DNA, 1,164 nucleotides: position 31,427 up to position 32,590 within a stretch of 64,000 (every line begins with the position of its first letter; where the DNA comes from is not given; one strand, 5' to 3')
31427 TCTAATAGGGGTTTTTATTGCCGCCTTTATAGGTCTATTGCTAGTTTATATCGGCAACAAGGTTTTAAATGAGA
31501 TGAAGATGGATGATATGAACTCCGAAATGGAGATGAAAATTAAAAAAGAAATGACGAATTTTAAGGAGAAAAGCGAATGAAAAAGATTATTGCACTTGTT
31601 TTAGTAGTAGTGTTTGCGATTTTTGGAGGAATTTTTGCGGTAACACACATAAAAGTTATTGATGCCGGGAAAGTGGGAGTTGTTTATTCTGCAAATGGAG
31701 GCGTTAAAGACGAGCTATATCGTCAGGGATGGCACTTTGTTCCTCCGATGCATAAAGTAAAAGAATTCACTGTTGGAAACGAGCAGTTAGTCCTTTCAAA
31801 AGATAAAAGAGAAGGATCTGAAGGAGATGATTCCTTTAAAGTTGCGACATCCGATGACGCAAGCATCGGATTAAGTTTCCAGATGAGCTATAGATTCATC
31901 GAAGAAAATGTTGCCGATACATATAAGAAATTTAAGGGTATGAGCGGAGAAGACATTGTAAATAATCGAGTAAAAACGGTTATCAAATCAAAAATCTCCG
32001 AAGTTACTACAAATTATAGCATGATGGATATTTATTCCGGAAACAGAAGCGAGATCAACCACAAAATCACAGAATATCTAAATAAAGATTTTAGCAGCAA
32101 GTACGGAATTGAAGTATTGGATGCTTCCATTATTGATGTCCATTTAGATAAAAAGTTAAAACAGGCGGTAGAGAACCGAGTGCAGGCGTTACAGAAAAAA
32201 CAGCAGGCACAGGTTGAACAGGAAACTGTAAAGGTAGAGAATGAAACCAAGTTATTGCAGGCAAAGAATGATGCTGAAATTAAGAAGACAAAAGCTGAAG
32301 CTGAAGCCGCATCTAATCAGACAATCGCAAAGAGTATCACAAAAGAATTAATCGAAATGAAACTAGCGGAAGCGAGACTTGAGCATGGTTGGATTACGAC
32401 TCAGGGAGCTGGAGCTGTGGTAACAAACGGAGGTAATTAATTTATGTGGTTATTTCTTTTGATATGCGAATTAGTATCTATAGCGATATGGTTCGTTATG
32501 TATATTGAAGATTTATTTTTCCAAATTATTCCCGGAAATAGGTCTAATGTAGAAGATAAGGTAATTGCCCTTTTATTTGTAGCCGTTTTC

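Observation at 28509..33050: One transcription unit joining the sigma-DUF262 protein to an SPFH (flotillin-like) membrane module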

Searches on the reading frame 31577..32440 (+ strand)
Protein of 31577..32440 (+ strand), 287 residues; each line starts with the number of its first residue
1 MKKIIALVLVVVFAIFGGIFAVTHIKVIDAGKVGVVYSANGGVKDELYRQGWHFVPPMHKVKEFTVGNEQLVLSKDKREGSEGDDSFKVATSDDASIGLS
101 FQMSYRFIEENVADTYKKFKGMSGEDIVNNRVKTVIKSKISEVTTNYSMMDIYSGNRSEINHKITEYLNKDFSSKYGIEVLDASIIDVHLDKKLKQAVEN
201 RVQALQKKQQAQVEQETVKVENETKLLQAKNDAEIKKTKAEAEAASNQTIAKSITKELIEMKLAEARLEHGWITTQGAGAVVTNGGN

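Call 7: search_protein_families(library=pfam, proteins=[window:31577-32440:+], max_evalue=0.1)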
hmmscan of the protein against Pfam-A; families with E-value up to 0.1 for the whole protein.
window:31577-32440:+ (287 aa): 3 families
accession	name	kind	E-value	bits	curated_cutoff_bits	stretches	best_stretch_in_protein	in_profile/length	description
PF01145.31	Band_7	-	2.6e-29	103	23.6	1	26-217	1-174/176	SPFH domain / Band 7 family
PF13421.11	Band_7_1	-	0.00014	22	24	1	124-202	129-207/211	SPFH domain-Band 7 family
PF11978.13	MVP_shoulder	-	0.0065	16.9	25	1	85-166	7-86/118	Shoulder domain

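Call 12: search_protein_families(library=phrogs, proteins=[window:31577-32440:+], max_evalue=0.01)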
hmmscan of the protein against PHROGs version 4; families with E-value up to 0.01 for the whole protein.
window:31577-32440:+ (287 aa): 1 family
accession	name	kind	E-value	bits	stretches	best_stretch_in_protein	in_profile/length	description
phrog_200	-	other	3.6e-53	182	1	1-285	76-351/379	lipoprotein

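Call 13: search_protein_families(library=padloc, proteins=[window:31577-32440:+], max_evalue=0.01)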
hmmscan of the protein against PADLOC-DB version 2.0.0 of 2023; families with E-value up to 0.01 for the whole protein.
window:31577-32440:+ (287 aa): 0 families

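Call 17: find_related_loci(query=window:31577-32440:+, collection=viral_contigs, flank=6000)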
Query window:31577-32440:+ (287 aa) in viral_contigs; peptide patterns used: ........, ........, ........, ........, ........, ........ (x = any residue, [..] = any of these).
158 stretches matched a pattern; 89 encode a relative of the query (tblastn E <= 1e-3); the best 80 are kept; 80 distinct loci.
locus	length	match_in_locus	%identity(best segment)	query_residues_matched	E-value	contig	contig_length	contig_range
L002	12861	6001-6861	100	1-287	0e+0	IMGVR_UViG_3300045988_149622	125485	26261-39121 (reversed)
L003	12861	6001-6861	99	1-287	0e+0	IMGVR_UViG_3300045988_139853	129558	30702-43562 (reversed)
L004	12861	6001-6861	98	1-287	0e+0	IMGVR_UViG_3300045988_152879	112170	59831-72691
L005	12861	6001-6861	98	1-287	0e+0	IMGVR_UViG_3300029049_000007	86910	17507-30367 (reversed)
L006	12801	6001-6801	70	19-285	6e-125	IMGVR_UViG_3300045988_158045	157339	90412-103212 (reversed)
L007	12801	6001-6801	70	19-285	2e-124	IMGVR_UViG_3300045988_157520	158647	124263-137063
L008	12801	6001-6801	70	19-285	2e-124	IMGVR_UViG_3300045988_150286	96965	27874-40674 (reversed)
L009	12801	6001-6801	70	19-285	2e-124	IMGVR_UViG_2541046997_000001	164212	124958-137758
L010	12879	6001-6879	65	1-282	2e-122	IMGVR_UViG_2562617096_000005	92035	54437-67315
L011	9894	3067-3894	66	5-283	1e-121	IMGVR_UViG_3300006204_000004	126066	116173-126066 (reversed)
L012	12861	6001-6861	64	5-287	2e-119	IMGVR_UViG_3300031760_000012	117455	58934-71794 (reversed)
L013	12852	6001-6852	63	1-284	2e-118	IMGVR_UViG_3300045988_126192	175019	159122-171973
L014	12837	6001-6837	65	9-286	2e-118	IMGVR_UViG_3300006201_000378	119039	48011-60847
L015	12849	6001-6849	64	1-283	4e-118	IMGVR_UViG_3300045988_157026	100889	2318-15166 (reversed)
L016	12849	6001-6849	64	1-283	4e-118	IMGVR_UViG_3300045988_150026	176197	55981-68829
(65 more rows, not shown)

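Call 23: search_protein_families(library=ncbifam, proteins=[window:31577-32440:+], max_evalue=0.01)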
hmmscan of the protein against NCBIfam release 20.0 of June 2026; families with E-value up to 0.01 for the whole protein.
window:31577-32440:+ (287 aa): 3 families
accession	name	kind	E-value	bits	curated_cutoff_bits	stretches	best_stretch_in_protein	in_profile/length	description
TIGR01933.1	hflK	equivalog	3.7e-08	33.1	159.4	1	69-253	44-205/261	FtsH protease activity modulator HflK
TIGR01932.1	hflC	equivalog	0.00017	20.5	134.4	1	4-247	4-260/318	protease modulator HflC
NF041337.1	XopD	subfamily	0.0072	15.1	700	1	135-260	166-288/735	Ulp1 family type III secretion system effector isopeptidase XopD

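Call 24: search_solved_structures(query=window:31577-32440:+, max_evalue=0.001)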
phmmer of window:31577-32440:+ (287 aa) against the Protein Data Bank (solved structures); distinct sequences matched with E-value up to 0.001: 1.
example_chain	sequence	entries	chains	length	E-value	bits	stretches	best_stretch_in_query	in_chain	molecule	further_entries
9urz_B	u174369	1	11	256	0.00033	23.8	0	28-247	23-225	Prohibitin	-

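Call 32: find_homologous_proteins(query=window:31577-32440:+, max_evalue=0.00001)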
Query window:31577-32440:+ (287 aa): 2206 proteins with E <= 0.00001 among 4720 candidates; the best 120 are listed.
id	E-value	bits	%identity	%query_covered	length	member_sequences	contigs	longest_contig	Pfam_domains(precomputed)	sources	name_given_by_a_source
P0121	1.2e-170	584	96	99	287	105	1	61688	PF01145.32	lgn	-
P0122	4.4e-165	566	95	99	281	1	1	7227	PF01145.32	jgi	-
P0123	1.5e-163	561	92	100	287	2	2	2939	PF01145.32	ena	-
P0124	1.6e-151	521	96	89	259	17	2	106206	PF01145.32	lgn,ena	-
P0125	1.8e-118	413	67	99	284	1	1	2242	PF01145.32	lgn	-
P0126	2.7e-118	412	67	99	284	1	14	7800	PF01145.32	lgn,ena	-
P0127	2.8e-118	412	67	99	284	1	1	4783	PF01145.32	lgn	-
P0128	3.7e-118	412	69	99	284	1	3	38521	PF01145.32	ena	-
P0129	4.9e-118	412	70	93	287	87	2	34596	PF01145.32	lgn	-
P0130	7.4e-118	411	70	93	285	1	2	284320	PF01145.32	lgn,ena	-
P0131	9.5e-118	411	67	99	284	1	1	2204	PF01145.32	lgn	-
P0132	1.1e-117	410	67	99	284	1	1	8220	PF01145.32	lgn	-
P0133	1.6e-117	410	68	99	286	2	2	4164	PF01145.32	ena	-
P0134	6.0e-117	408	66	99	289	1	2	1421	PF01145.32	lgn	-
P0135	6.5e-117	408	69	94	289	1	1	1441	PF01145.32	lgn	-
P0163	9.6e-115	401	68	99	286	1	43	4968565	PF01145.32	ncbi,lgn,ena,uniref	ncbi:SPFH domain-containing protein [Lachnospiraceae bacterium 56-18]|uniref:SPFH domain-containing 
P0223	3.4e-113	396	72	90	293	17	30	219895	PF01145.32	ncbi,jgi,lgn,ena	-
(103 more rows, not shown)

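Call 44: predict_structure(alignment_id=A1)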
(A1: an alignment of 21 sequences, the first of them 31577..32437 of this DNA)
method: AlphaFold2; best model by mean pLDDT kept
length: 287 residues; sequences in the alignment: 21
mean_pLDDT: 77.2   pTM: 0.58
mean pLDDT of the five models: 77.2, 76.1, 76.0, 75.4, 73.3
residues with pLDDT >= 90: 26; 70-90: 203; 50-70: 45; < 50: 13
segments of 3 or more residues with pLDDT < 50: 276-287
pLDDT, mean of each block of 10 residues (from residue 1): 69 74 75 80 77 79 85 72 75 83 90 86 85 88 86 78 93 91 86 75 77 75 80 83 74 61 63 46 40
secondary structure, 60 per line:
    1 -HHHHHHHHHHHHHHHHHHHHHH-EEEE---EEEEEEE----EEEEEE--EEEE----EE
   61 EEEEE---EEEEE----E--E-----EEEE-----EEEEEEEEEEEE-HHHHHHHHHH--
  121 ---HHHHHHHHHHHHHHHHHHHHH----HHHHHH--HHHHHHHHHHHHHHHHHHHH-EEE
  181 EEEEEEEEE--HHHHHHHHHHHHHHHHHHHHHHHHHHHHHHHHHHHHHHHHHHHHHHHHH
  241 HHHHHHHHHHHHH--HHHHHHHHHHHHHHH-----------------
elements in order: H2-23 E25-28 E32-38 E43-48 E51-54 E59-65 E69-73 E87-90 E96-107 H109-118 H124-144 H149-154 H157-176 E178-189 H192-253 H256-270

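Call 53: fold_search(model_id=the predicted structure, library=pdb)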
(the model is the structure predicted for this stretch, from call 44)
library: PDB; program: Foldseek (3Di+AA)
matches with E <= 10: 347; with E <= 0.001: 64
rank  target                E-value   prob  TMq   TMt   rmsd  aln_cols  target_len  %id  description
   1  8rrh_A                6.3e-16  1.00  0.67  0.70  12.8       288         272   15  The human prohibitin complex (released 2024-12-18)
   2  8rrh_B                2.0e-15  1.00  0.59  0.57  14.7       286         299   16  The human prohibitin complex (released 2024-12-18)
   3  9o9z_A                2.5e-14  1.00  0.53  0.62  17.1       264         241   16  The human PHB1/2 complex (closed) (released 2025-10-22)
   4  9o9z_a                6.9e-14  1.00  0.53  0.57  16.1       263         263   16  The human PHB1/2 complex (closed) (released 2025-10-22)
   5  7vhq_G                1.3e-13  1.00  0.52  0.50  15.6       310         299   17  Structural insights into the membrane microdomain organization by SPFH family proteins (released 2022-01-19)
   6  7vhq_E                2.7e-13  1.00  0.51  0.54   9.6       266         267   20  Structural insights into the membrane microdomain organization by SPFH family proteins (released 2022-01-19)
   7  9oa0_A                1.0e-12  1.00  0.53  0.62  16.6       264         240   17  The human PHB1/2 complex (open) (released 2025-10-22)
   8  9cz2_XA               1.1e-12  1.00  0.50  0.52  11.8       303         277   18  Cryo-EM structure of a nautilus-like HflK/C assembly in complex with FtsH AAA protease (released 2024-11-13)
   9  9unl_E                2.8e-12  1.00  0.52  0.59  16.5       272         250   16  Cryo-EM structure of the human prohibitin complex (released 2025-09-10)
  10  9vvj_a                3.5e-12  1.00  0.54  0.51   9.8       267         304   18  Cryo-EM structure of the erlin1/2 complex purified using DDM and GDN (released 2026-03-25)
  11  9vvj_A                7.6e-12  1.00  0.54  0.51  12.8       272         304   14  Cryo-EM structure of the erlin1/2 complex purified using DDM and GDN (released 2026-03-25)
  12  9z7u_B                9.0e-12  1.00  0.52  0.54  19.4       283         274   15  Human Stomatin - C8 Symmetry (released 2026-02-25)
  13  9vvg_A                1.2e-11  1.00  0.51  0.49  24.8       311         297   13  Cryo-EM structure of the erlin1/2 complex purified using GDN and CHS (released 2026-03-25)
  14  9z7u_C                1.5e-11  1.00  0.51  0.54  19.8       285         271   13  Human Stomatin - C8 Symmetry (released 2026-02-25)
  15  9vvg_a                1.5e-11  1.00  0.50  0.48  24.4       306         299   14  Cryo-EM structure of the erlin1/2 complex purified using GDN and CHS (released 2026-03-25)
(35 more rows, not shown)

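Call 58: find_encoding_contigs(protein=P0163, flank=7000, max_places=2)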
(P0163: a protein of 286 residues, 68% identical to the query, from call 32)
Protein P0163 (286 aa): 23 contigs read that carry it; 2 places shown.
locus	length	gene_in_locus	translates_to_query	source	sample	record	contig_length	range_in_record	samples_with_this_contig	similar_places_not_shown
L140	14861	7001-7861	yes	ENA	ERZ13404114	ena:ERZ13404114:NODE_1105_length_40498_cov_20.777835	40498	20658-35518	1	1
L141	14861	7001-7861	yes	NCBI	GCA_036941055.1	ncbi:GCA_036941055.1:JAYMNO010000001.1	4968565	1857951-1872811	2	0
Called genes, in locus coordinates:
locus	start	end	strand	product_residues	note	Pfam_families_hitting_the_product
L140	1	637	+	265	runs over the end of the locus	PF01510:Amidase_2, PF01471:PG_binding_1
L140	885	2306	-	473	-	PF00239:Resolvase, PF07508:Recombinase, PF13408:Zn_ribbon_recom (weak)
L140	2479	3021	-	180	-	PF05685:Uma2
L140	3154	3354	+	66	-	-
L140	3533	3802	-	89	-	PF15738:YafQ_toxin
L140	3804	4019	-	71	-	-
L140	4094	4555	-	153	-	PF06114:Peptidase_M78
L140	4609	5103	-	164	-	PF13560:HTH_31, PF01381:HTH_3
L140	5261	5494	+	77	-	PF13443:HTH_26 (weak), PF01381:HTH_3 (weak)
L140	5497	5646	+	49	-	-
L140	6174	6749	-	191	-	-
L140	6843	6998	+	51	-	-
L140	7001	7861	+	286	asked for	PF01145:Band_7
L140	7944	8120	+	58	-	-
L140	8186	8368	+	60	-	-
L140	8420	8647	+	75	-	-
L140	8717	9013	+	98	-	PF08769:Spo0A_C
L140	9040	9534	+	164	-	PF05565:Sipho_Gp157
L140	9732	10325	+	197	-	-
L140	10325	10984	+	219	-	-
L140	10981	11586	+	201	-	-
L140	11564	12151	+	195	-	PF01807:Zn_ribbon_DnaG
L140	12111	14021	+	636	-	PF06048:DUF927, PF18662:HTH_56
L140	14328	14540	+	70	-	-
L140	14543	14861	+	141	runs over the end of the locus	PF03838:RecU (weak)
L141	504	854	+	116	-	-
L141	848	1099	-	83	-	-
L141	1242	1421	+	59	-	-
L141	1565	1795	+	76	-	PF11195:Tad2-like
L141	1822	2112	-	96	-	-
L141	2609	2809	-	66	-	-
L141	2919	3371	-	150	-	-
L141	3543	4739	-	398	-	PF00872:Transposase_mut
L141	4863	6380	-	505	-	PF01609:DDE_Tnp_1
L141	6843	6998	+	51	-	-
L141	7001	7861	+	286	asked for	PF01145:Band_7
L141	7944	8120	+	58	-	-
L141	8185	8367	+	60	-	-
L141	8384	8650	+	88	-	-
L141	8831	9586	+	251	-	PF23343:REP_ORF2-G2P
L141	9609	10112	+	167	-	PF08774:VRR_NUC (weak)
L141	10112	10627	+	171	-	-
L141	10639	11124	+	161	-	-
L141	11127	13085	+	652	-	PF14284:PcfJ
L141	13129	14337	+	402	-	-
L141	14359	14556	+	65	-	-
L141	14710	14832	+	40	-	-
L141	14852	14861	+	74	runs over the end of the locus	-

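Call 59: find_encoding_contigs(protein=P0223, flank=7000, max_places=2)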
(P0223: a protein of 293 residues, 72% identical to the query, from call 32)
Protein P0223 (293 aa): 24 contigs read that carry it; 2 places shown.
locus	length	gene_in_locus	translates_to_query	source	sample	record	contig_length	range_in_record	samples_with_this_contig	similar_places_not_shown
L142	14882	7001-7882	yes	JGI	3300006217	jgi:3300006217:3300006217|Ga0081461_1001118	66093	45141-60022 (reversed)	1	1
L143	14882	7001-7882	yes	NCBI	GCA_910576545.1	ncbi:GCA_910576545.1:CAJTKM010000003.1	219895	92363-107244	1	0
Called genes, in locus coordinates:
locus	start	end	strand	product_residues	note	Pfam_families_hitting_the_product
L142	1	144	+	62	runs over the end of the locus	-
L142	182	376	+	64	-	-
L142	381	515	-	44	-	-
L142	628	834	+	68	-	PF06725:3D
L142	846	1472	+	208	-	-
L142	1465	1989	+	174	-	PF13238:AAA_18 (weak)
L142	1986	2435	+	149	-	PF24963:DUF7768 (weak)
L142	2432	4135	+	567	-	PF03477:ATP-cone, PF13597:NRDD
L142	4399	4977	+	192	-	-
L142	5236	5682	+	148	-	PF13597:NRDD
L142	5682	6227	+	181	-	PF13353:Fer4_12, PF04055:Radical_SAM (weak)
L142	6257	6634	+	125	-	-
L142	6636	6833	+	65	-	-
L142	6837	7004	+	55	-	-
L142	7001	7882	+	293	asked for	PF01145:Band_7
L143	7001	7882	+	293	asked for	PF01145:Band_7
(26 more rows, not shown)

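Call 71: search_protein_families(library=pfam, proteins=[L003:6963-8066:+], max_evalue=0.001)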
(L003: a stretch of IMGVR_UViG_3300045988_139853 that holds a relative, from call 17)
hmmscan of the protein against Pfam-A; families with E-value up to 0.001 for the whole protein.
L003:6963-8066:+ (367 aa): 3 families
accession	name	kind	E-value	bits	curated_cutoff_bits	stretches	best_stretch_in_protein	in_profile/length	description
PF01385.25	OrfB_IS605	-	2.1e-30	105.8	30.5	1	167-276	6-119/120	Probable transposase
PF07282.18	Cas12f1-like_TNB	-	1e-23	83.7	26.3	1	288-356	1-60/60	Cas12f1-like, TNB domain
PF12323.14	HTH_OrfB_IS605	-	2.2e-21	75.5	21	1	1-45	1-46/47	Helix-turn-helix domain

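Call 97: search_dna_similar(query=window:31577-32437:+, collection=phages, mode=protein, max_rows=25, rows=spread)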
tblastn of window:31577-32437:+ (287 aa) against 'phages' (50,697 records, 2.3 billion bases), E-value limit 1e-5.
Records with a match: 410; places in all: 410; records where one place covers at least 80% of the query: 279.
Best place of each record, by identity: 60-80% 1; <60% 409.
By first word of the organism name: Staphylococcus 275; Bacillus 54; Enterococcus 53; Streptococcus 18; Mammaliicoccus 3; Bacteriophage 2; Brevibacillus 2; Clostridium 1; Listeria 1; phage 1.
By host as written in the record: Staphylococcus aureus 84; - 39; Staphylococcus sp. 33; Enterococcus faecalis 14; Staphylococcus carnosus TM300 14; Bacillus cereus 10; Staphylococcus epidermidis 7; Staphylococcus epidermidis F12 7; and 117 more.
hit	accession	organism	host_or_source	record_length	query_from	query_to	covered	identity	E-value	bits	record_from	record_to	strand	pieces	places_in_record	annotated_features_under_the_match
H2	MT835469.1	Bacteriophage sp.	human fecal samples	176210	23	285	92%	62.1%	3e-94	309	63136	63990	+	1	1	record has no annotation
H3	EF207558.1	Streptococcus phage phi3396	Streptococcus dysgalactiae subsp. ...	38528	23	287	92%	29.3%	2e-20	97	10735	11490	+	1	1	phb1: putative prohibitin | putative phage transcriptional activator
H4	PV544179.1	Enterococcus phage Riverwalk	Enterococcus faecalis ATCC 29212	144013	28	275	86%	30.0%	5e-16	84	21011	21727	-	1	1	prohibitin protein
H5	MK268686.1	Enterococcus phage vB_EfaH_EF1TV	Enterococcus faecalis 1/1112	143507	28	275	86%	30.0%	7e-16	83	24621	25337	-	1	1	putative anti-proliferative/prohibitin family protein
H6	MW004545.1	Enterococcus phage EFGrNG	Enterococcus faecalis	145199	28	275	86%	29.6%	1e-15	83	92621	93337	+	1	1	hypothetical protein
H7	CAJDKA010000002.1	Enterococcus phage 163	Human fecal sample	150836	28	275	86%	29.6%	8e-15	80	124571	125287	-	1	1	Phage protein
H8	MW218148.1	Staphylococcus phage vB_StaM_SA1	Staphylococcus lentus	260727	25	282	90%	25.9%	5e-11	69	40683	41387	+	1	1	prohibitin family protein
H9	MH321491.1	Staphylococcus phage Twillingate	Staphylococcus epidermidis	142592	25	282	90%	25.2%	3e-11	70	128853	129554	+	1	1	HflC membrane protease regulator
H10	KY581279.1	Staphylococcus phage pSa-3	Staphylococcus aureus ATCC 25923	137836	28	284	90%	24.9%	6e-9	62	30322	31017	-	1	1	putative membrane protein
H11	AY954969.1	Staphylococcus phage G1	-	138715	28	284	90%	24.9%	6e-9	62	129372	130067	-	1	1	ORF044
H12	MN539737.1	Staphylococcus phage vB_SauM-C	Staphylococcus aureus ATCC 6538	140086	28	284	90%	24.9%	6e-9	62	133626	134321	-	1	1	record has no annotation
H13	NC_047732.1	Staphylococcus phage IME-SA119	Staphylococcus aureus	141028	28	284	90%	24.9%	6e-9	62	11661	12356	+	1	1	hypothetical protein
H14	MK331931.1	Staphylococcus phage Sa30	-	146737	28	284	90%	24.9%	6e-9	62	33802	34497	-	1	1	hypothetical protein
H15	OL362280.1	Staphylococcus phage SA4_Green-2022a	Staphylococcus aureus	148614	28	284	90%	24.9%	6e-9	62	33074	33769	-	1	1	hypothetical protein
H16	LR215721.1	Staphylococcus phage Stab22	-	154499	25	286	91%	24.4%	3e-9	64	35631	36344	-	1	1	g069c: putative membrane protein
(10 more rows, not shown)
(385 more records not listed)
